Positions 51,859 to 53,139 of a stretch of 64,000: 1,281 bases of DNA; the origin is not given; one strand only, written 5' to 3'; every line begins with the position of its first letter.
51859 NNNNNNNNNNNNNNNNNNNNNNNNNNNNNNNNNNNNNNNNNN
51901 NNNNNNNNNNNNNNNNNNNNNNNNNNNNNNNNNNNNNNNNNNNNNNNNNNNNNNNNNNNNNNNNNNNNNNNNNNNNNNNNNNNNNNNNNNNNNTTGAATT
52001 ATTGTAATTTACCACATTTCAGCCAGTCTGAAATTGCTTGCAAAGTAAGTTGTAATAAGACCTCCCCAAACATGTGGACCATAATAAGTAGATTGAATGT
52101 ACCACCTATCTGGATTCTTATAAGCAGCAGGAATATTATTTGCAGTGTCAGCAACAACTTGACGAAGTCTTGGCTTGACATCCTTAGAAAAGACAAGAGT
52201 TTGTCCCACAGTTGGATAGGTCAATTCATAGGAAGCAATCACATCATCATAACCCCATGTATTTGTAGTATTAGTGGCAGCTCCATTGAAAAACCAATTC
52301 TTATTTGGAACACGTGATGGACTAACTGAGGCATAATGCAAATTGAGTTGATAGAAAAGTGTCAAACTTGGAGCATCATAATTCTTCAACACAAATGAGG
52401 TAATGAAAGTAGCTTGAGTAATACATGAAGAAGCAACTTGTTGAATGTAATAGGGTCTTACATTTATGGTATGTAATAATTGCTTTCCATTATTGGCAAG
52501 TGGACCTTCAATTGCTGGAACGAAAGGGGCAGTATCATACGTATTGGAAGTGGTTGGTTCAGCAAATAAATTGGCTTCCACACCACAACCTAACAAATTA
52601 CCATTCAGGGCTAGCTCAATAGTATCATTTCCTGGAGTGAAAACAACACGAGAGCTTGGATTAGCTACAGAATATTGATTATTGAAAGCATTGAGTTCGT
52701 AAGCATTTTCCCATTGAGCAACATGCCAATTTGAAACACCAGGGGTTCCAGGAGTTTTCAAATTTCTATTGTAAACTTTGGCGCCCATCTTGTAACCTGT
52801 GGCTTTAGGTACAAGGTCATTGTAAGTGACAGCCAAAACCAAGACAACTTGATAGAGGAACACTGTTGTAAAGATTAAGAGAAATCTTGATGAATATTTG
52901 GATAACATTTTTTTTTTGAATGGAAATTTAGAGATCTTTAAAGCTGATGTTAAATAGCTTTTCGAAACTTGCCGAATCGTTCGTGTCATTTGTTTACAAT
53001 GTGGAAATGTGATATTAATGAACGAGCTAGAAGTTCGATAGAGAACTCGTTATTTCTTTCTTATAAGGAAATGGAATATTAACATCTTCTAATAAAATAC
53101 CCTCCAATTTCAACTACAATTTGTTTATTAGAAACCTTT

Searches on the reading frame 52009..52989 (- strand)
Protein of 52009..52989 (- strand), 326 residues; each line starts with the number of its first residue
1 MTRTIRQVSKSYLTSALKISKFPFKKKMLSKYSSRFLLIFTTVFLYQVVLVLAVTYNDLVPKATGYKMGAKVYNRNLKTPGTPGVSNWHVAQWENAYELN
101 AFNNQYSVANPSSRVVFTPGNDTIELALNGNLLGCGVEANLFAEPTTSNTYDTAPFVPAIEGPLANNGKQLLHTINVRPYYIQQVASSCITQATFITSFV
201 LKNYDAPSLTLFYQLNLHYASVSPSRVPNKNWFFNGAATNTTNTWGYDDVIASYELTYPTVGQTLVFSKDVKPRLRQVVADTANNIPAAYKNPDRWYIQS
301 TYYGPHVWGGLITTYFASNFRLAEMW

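Call 5: search_protein_families(library=pfam, proteins=[window:52009-52989:-], max_evalue=0.1)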
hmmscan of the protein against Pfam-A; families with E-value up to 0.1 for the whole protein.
window:52009-52989:- (326 aa): 0 families

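Call 12: find_encoding_contigs(protein=window:52009-52989:-, flank=10000, max_places=5)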
Protein window:52009-52989:- (326 aa): no gene with exactly this product is on record in the collection.
